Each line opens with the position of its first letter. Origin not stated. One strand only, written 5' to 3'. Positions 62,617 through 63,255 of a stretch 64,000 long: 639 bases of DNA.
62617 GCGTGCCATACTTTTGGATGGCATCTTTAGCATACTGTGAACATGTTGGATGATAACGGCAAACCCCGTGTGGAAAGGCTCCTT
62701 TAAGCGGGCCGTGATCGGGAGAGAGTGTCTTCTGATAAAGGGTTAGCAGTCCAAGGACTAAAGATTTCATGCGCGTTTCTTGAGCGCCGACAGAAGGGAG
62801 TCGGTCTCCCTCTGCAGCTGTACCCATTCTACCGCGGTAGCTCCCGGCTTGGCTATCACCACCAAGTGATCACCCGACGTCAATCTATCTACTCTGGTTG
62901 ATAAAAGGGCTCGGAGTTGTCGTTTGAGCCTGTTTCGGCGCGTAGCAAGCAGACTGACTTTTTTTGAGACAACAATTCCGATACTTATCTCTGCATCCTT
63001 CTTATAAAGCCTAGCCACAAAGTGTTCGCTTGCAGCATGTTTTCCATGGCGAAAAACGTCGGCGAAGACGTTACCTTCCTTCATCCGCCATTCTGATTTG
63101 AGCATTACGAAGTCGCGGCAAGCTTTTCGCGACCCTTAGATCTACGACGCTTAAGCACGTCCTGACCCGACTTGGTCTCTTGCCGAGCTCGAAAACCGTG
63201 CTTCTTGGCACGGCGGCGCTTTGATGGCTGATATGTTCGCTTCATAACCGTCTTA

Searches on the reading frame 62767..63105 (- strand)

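Call 26: search_protein_families(library=pfam, proteins=[window:62767-63105:-], max_evalue=0.001)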
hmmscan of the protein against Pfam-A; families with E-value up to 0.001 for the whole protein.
window:62767-63105:- (112 aa): 1 family
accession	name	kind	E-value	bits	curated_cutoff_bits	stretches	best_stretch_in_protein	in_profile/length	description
PF00825.24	Ribonuclease_P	-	2.2e-23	82.8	22.3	1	2-108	1-108/109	Ribonuclease P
